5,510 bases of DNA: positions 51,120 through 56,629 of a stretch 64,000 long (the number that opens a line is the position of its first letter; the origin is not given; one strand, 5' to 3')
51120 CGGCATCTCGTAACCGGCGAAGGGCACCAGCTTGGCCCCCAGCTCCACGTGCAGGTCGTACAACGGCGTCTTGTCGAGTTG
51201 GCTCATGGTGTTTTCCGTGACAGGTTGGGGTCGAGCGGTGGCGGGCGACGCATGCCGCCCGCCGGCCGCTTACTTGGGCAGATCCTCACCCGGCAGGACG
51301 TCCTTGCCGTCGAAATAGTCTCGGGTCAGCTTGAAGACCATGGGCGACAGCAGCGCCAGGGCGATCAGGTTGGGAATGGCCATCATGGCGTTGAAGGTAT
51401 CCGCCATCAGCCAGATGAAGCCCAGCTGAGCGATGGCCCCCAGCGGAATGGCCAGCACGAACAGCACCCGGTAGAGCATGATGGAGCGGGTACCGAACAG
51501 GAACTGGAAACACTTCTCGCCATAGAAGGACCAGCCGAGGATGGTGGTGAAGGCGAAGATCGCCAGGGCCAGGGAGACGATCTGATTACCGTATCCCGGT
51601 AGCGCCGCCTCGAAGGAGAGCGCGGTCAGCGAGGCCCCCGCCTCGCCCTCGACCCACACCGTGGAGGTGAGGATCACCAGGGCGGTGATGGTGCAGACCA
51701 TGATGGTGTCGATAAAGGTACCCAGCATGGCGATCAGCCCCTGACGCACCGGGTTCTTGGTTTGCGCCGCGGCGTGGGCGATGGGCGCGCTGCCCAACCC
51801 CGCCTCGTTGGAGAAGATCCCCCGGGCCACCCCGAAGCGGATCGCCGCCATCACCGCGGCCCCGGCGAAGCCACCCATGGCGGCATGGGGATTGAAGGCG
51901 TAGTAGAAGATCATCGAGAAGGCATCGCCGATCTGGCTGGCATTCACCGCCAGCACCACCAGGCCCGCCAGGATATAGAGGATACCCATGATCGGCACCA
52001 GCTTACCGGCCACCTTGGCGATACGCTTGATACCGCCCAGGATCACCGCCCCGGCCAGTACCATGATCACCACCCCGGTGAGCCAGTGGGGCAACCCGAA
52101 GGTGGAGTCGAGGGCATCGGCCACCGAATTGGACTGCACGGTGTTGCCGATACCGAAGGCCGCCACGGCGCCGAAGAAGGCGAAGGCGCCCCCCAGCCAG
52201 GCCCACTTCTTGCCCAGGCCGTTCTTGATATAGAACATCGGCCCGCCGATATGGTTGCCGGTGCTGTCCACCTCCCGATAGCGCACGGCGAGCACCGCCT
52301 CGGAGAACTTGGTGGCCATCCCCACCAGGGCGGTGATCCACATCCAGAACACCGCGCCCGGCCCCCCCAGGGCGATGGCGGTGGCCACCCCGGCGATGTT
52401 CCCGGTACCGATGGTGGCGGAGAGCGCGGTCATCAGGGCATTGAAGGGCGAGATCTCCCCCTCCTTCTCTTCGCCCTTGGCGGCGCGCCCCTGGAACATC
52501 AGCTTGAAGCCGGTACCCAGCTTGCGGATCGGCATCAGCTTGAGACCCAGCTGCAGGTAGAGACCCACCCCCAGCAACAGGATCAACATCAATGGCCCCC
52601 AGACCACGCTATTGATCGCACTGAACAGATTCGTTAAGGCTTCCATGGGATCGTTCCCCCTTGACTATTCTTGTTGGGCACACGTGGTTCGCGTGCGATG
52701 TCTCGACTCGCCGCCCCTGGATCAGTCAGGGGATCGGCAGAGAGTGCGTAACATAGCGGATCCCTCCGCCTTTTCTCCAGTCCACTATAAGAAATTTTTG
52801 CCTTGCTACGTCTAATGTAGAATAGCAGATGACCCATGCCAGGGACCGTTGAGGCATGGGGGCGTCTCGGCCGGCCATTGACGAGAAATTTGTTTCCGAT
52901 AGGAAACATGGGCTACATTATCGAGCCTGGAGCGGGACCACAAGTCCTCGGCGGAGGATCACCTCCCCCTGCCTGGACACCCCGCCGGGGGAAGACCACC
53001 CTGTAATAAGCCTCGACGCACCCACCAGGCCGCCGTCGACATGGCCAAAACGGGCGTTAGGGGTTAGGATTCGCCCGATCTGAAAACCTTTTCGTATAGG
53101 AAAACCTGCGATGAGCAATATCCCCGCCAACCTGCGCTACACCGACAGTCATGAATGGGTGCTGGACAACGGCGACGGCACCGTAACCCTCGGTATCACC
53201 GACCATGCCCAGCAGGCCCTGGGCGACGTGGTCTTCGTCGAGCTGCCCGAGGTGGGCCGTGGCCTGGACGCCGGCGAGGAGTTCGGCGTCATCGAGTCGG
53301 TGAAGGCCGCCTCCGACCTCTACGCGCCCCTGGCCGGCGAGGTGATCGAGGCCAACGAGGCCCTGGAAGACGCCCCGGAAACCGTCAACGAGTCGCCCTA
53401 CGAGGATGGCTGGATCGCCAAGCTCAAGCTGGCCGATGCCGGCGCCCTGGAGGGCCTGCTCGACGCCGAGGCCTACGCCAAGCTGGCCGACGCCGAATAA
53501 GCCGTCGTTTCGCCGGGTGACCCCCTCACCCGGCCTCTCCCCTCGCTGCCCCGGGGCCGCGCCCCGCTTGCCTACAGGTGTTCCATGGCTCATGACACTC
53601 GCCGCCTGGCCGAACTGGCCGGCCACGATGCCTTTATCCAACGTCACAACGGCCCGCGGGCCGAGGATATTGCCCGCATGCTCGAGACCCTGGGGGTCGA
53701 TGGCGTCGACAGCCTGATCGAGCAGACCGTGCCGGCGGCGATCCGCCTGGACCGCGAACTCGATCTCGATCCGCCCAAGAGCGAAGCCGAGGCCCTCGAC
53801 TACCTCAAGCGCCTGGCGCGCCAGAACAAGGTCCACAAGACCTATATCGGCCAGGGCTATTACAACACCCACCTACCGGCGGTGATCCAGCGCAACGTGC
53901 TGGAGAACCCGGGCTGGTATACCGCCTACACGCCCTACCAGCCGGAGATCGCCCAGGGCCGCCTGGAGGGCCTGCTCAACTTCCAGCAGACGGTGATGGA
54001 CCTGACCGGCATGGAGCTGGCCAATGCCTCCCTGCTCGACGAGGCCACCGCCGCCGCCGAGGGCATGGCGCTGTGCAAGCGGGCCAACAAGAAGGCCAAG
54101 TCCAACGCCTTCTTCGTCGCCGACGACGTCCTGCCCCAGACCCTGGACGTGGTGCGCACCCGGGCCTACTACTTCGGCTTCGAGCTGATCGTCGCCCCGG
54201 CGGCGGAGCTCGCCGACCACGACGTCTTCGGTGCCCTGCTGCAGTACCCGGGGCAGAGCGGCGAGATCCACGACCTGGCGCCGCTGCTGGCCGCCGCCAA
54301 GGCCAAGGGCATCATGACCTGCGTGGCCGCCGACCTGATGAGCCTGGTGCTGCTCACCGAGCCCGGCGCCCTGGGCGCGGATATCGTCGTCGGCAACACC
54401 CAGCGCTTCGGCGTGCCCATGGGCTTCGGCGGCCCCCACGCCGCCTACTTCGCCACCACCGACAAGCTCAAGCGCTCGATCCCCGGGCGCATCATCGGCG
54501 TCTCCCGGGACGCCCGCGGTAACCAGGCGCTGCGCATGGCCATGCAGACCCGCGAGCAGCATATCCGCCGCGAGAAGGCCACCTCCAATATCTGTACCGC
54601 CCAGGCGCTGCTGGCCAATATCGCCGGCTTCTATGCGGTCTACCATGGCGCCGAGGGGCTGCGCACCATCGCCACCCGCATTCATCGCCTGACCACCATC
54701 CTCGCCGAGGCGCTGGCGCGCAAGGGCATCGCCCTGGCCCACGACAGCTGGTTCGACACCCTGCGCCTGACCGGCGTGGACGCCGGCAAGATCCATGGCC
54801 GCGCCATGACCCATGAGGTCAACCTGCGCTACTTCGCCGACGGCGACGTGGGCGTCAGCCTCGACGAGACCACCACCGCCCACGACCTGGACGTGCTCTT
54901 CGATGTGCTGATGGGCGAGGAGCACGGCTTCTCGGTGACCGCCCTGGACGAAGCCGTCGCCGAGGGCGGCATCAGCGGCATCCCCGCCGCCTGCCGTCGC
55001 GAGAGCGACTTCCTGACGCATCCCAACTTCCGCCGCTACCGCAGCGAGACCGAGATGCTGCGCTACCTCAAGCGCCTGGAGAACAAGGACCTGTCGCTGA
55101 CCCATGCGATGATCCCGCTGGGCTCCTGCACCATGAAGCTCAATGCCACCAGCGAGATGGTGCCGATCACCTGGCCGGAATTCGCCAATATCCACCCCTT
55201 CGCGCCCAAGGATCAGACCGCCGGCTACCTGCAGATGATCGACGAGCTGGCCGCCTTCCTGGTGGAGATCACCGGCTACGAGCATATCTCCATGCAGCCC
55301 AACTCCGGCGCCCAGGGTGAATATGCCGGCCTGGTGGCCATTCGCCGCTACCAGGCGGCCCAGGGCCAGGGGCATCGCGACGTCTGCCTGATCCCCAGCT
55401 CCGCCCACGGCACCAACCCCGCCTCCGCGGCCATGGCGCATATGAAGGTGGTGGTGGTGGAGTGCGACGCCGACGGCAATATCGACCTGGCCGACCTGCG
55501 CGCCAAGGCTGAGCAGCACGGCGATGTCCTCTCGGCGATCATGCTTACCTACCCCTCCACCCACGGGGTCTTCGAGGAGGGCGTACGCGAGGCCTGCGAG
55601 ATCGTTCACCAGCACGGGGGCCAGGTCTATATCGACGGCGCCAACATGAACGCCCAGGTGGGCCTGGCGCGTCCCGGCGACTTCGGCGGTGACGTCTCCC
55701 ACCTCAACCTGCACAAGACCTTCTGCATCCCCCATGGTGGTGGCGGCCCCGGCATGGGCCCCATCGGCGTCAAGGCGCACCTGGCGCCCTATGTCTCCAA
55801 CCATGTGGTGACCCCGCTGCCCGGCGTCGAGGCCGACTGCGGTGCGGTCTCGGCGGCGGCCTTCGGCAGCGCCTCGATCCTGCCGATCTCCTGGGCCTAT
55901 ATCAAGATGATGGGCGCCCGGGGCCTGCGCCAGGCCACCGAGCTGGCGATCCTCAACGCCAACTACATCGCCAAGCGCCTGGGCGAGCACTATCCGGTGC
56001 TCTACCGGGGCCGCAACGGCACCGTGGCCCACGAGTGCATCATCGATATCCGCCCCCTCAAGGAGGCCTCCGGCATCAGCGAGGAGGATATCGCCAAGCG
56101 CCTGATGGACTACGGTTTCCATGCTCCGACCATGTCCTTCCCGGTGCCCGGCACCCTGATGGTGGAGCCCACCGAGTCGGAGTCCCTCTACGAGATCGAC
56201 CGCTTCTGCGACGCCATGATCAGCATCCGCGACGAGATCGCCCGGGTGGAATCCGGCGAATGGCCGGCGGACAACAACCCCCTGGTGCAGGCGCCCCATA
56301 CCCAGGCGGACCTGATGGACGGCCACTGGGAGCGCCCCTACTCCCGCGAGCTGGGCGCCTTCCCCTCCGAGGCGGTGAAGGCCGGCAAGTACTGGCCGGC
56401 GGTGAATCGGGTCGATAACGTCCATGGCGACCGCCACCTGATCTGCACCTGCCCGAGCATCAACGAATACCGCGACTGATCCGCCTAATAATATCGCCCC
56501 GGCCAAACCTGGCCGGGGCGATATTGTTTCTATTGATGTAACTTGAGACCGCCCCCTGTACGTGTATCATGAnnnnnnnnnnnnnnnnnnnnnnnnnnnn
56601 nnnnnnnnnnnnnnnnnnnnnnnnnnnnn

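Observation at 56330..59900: Low-GC ~3.2 kb island inserted at the 3' end of gcvP, flanked by ~150-bp direct repeats of the gcvP tail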

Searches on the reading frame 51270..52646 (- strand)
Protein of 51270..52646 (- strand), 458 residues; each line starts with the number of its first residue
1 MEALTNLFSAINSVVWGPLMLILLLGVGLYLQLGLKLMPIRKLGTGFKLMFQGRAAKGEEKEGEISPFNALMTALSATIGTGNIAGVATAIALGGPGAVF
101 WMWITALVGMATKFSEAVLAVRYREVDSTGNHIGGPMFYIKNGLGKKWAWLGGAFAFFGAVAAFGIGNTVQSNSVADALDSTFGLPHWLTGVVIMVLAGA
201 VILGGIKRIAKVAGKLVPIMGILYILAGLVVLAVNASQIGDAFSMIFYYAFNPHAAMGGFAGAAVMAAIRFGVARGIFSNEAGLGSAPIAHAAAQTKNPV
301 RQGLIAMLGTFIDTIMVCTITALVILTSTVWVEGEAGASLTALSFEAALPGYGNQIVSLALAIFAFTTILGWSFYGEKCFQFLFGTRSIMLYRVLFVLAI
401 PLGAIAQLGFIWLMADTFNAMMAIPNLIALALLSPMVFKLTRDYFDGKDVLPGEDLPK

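Call 54: search_protein_families(library=pfam, proteins=[window:51270-52646:-], max_evalue=0.001)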
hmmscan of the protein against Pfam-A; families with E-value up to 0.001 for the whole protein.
window:51270-52646:- (458 aa): 2 families
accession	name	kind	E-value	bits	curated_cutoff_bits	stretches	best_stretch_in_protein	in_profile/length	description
PF01235.23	Na_Ala_symp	-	1.2e-146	489.5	24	1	58-447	6-382/392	Sodium:alanine symporter family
PF13520.12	AA_permease_2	-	1e-08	35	27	1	65-379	1-298/427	Amino acid permease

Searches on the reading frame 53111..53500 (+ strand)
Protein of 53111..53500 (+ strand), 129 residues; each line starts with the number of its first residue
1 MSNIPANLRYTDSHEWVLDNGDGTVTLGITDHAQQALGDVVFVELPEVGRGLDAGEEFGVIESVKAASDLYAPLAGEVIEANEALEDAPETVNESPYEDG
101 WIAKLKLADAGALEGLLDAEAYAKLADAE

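Call 54: search_protein_families(library=pfam, proteins=[window:53111-53500:+], max_evalue=0.001)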
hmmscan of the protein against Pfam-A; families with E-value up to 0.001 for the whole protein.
window:53111-53500:+ (129 aa): 1 family
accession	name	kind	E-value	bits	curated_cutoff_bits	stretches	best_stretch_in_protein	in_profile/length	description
PF01597.25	GCV_H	-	6.4e-48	162.1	22.2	1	8-126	1-119/122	Glycine cleavage H-protein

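Call 84: find_encoding_contigs(protein=window:53111-53500:+, flank=10000, max_places=10)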
Protein window:53111-53500:+ (129 aa): 5 contigs read that carry it; 4 places shown.
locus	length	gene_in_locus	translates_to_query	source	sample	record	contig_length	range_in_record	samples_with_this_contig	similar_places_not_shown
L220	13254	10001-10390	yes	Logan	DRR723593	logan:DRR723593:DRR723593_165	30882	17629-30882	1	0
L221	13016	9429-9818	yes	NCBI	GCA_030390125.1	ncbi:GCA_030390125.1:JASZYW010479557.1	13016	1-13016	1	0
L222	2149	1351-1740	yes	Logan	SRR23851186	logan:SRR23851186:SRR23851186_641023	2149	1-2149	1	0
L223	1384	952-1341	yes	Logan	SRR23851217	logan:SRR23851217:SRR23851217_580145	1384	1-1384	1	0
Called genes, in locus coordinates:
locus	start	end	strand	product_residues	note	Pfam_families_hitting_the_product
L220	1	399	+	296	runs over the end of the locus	PF00126:HTH_1, PF03466:LysR_substrate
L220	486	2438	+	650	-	PF16177:ACAS_N, PF00501:AMP-binding, PF13193:AMP-binding_C (weak)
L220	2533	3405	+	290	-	PF01553:Acyltransferase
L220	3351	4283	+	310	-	PF01476:LysM, PF23472:LysM2_CERK1_LYK3_4_5 (faint), PF23577:LysM_RLK (faint), PF23457:LysM2_NFP (faint), PF01476:LysM, PF01551:Peptidase_M23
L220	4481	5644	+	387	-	PF13439:Glyco_transf_4, PF13579:Glyco_trans_4_4, PF20706:GT4-conflict (weak), PF00534:Glycos_transf_1, PF13692:Glyco_trans_1_4, PF13524:Glyco_trans_1_2 (weak)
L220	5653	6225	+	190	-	PF01569:PAP2, PF14378:PAP2_3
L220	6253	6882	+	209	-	PF13532:2OG-FeII_Oxy_2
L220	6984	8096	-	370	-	PF01571:GCV_T, PF08669:GCV_T_C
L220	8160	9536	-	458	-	PF01235:Na_Ala_symp, PF13520:AA_permease_2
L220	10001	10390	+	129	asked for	PF01597:GCV_H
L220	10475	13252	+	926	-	?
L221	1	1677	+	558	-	?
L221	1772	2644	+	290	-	PF01553:Acyltransferase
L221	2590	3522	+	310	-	PF01476:LysM, PF23472:LysM2_CERK1_LYK3_4_5 (faint), PF23577:LysM_RLK (faint), PF23457:LysM2_NFP (faint), PF01476:LysM, PF01551:Peptidase_M23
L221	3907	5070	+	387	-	PF13439:Glyco_transf_4, PF13579:Glyco_trans_4_4, PF20706:GT4-conflict (weak), PF00534:Glycos_transf_1, PF13692:Glyco_trans_1_4, PF13524:Glyco_trans_1_2 (weak)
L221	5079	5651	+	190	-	PF01569:PAP2, PF14378:PAP2_3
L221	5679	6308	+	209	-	PF13532:2OG-FeII_Oxy_2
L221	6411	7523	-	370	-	PF01571:GCV_T, PF08669:GCV_T_C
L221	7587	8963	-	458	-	PF01235:Na_Ala_symp, PF13520:AA_permease_2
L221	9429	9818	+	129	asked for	PF01597:GCV_H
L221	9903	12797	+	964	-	PF01212:Beta_elim_lyase (faint), PF02347:GDC-P, PF21478:GcvP2_C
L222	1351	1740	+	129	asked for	PF01597:GCV_H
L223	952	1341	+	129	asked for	PF01597:GCV_H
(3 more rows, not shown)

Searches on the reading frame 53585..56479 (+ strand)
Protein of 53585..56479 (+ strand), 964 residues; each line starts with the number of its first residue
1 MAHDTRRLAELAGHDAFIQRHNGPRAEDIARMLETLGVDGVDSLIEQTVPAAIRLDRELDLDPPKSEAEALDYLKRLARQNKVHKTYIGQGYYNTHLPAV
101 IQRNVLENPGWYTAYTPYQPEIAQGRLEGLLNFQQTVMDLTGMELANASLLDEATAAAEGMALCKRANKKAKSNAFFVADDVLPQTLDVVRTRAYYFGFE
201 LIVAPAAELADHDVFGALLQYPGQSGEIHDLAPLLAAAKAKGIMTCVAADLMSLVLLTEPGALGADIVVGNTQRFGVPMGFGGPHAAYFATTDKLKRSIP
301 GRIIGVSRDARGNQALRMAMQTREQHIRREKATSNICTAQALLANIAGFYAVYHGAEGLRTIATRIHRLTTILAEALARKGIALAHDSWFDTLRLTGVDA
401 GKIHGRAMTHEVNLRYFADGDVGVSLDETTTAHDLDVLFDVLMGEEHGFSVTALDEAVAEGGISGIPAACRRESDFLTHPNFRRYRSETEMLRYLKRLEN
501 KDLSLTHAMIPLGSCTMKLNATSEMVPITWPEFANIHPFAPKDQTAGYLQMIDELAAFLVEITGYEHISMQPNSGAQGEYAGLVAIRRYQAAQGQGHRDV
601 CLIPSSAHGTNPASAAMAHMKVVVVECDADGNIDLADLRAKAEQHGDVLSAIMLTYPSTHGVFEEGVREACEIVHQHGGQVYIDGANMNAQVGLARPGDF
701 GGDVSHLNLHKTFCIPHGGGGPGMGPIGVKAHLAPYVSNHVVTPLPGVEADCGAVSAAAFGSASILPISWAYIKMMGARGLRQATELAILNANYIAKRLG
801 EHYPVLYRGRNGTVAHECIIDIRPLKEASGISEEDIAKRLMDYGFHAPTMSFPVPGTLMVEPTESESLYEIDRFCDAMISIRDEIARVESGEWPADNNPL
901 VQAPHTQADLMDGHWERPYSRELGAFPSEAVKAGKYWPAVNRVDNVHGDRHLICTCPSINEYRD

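Call 54: search_protein_families(library=pfam, proteins=[window:53585-56479:+], max_evalue=0.001)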
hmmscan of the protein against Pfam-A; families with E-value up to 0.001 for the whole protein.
window:53585-56479:+ (964 aa): 3 families
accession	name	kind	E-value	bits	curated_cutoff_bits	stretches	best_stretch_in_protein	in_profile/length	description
PF02347.22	GDC-P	-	2.3e-188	626.9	26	2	19-442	1-429/429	Glycine cleavage system P-protein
PF21478.3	GcvP2_C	-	6.6e-61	204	27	1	784-905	1-122/122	Glycine dehydrogenase, C-terminal domain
PF01212.27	Beta_elim_lyase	-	3.6e-05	23.7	27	1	552-686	34-170/288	Beta-eliminating lyase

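Call 73: find_encoding_contigs(protein=window:53585-56479:+, flank=10000, max_places=10)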
Protein window:53585-56479:+ (964 aa): no gene with exactly this product is on record in the collection.

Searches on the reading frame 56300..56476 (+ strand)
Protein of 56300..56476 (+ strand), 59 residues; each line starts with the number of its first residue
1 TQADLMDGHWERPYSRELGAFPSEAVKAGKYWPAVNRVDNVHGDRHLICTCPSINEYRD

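Call 46: find_related_loci(query=window:56300-56476:+, collection=viral_contigs, flank=10000)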
Query window:56300-56476:+ (59 aa) in viral_contigs; peptide patterns used: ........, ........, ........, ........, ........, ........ (x = any residue, [..] = any of these).
14 stretches matched a pattern, but none encodes a relative of the query by tblastn (E <= 1e-3).
